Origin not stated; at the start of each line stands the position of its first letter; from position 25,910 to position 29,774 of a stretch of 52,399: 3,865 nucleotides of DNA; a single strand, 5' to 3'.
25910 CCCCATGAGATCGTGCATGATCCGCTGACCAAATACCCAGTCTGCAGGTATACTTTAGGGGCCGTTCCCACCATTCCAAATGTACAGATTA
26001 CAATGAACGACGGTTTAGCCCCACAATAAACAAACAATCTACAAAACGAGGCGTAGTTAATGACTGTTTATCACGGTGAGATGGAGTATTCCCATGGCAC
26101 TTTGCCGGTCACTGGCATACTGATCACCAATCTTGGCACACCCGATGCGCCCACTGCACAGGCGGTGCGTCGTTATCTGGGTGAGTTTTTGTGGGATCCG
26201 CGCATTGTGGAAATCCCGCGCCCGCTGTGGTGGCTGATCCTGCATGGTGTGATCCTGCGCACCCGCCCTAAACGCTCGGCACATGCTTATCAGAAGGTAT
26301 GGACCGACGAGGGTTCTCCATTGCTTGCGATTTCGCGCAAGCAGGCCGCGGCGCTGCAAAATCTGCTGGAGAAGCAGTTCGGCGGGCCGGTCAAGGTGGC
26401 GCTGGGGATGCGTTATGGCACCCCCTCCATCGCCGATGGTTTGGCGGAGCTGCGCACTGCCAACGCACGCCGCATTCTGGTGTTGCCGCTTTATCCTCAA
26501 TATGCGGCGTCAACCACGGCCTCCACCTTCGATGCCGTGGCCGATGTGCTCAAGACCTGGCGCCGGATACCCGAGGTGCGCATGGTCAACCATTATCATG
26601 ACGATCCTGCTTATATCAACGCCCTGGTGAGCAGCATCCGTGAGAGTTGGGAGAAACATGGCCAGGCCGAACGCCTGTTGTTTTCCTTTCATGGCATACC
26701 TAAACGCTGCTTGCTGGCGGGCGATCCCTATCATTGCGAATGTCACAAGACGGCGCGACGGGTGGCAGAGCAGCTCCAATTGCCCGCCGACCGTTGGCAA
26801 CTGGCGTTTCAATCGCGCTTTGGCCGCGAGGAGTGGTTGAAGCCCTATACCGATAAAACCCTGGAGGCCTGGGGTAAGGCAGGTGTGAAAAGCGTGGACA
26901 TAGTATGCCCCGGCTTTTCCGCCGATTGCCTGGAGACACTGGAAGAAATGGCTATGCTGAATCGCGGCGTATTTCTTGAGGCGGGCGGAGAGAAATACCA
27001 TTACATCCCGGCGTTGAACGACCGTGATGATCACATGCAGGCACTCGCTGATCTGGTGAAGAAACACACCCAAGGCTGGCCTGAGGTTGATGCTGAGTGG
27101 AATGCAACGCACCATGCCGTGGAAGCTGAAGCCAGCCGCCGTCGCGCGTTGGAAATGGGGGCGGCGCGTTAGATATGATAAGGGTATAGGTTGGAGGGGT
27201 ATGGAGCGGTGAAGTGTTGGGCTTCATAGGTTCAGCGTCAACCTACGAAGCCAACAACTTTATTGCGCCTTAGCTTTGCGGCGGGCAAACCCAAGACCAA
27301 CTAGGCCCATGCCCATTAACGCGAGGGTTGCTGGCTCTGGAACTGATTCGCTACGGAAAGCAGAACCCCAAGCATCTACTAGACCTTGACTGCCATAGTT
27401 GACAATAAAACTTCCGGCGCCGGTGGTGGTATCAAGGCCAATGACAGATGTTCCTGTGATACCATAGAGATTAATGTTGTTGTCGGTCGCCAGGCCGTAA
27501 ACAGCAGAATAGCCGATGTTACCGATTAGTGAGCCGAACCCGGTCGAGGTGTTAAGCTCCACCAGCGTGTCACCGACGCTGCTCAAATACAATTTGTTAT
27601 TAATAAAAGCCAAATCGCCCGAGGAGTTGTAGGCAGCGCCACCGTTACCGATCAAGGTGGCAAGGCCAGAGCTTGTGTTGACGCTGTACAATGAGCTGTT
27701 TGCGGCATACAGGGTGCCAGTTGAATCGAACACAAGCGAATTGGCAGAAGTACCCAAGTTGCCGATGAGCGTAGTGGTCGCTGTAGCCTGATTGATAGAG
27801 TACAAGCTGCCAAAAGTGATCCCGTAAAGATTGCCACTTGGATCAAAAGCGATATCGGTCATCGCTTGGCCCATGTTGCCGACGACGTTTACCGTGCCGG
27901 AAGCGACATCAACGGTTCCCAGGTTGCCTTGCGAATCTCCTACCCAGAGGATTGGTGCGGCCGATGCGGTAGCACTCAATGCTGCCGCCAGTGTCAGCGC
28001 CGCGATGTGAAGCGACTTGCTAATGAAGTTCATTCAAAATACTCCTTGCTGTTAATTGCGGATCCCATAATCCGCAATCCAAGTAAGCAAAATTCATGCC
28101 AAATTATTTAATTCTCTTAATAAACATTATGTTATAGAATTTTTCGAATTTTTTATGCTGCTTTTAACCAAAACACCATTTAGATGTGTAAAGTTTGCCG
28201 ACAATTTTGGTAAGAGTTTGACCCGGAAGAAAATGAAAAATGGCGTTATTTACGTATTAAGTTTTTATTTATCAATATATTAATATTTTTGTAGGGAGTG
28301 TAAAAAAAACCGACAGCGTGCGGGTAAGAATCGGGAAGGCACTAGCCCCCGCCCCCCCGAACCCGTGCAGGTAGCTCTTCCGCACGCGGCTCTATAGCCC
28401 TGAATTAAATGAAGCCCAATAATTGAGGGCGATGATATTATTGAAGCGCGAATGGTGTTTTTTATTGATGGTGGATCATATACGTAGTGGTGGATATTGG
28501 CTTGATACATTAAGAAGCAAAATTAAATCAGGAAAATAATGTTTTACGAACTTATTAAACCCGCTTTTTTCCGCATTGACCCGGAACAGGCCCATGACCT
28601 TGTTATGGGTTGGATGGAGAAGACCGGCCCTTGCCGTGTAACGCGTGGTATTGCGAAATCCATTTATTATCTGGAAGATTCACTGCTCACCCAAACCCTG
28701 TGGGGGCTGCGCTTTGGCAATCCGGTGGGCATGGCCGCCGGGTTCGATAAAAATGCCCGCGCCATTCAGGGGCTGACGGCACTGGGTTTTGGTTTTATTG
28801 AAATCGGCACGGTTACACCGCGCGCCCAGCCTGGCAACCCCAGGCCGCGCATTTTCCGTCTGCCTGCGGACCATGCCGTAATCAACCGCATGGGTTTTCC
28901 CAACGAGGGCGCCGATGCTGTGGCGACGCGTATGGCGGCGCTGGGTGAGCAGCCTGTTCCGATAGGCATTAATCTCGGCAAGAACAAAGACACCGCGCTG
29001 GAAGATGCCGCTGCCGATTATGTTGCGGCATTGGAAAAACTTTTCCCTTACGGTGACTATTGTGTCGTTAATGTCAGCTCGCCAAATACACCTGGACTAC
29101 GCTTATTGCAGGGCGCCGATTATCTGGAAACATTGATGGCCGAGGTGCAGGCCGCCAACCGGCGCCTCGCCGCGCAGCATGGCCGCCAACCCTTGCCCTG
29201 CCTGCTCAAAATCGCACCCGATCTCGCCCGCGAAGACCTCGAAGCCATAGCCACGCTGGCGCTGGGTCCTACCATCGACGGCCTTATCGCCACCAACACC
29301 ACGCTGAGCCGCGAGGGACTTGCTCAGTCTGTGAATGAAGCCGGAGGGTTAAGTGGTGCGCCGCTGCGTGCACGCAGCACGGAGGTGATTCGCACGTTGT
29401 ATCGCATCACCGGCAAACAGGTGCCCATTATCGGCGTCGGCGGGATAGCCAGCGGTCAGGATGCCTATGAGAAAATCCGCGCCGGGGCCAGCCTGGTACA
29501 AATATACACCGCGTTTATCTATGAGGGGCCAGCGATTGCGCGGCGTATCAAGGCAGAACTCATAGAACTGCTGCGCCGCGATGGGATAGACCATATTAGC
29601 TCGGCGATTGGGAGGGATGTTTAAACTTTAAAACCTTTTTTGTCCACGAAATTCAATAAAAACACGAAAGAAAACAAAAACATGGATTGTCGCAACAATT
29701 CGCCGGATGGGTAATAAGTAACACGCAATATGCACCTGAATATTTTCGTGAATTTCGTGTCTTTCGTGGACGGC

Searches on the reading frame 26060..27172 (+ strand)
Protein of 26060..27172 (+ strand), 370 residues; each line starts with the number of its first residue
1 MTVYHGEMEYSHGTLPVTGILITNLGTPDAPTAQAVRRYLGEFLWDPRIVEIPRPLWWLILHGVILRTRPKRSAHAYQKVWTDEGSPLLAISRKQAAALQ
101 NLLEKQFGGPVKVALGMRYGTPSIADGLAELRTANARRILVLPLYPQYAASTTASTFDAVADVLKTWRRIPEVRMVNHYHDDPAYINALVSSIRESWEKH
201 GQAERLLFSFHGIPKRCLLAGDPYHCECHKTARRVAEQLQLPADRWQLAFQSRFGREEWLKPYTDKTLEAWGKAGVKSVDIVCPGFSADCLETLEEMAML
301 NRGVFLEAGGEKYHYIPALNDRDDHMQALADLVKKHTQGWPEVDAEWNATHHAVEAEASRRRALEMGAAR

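Call 34: search_protein_families(library=pfam, proteins=[window:26060-27172:+], max_evalue=0.00001)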
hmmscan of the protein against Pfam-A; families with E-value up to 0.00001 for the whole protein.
window:26060-27172:+ (370 aa): 1 family
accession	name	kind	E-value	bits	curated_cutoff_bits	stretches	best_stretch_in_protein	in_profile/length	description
PF00762.24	Ferrochelatase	-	8.4e-122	406.5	27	1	18-336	2-316/317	Ferrochelatase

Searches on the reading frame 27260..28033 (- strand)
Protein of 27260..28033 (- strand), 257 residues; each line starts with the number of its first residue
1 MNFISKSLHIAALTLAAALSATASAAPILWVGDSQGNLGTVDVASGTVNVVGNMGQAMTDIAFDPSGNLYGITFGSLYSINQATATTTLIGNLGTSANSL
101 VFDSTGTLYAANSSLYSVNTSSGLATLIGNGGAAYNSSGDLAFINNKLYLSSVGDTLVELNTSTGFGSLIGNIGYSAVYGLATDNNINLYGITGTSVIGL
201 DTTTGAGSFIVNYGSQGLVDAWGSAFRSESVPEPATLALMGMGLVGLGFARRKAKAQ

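Call 34: search_protein_families(library=pfam, proteins=[window:27260-28033:-], max_evalue=0.00001)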
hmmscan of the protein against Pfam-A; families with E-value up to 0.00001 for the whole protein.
window:27260-28033:- (257 aa): 1 family
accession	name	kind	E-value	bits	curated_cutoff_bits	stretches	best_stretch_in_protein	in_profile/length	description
PF07589.16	PEP-CTERM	-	7.6e-08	32.6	20.7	1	230-252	1-24/24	PEP-CTERM motif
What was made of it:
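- On PEP-CTERM / exosortase cargo: A second, intact PEP-CTERM gene lies at 27260-28033 (call 34).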

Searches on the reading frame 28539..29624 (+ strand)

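Call 34: search_protein_families(library=pfam, proteins=[window:28539-29624:+], max_evalue=0.00001)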
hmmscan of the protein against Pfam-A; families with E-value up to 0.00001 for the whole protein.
window:28539-29624:+ (361 aa): 1 family
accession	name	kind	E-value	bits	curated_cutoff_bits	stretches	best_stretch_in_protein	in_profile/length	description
PF01180.27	DHO_dh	-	2.4e-92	309.7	27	1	50-345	2-291/291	Dihydroorotate dehydrogenase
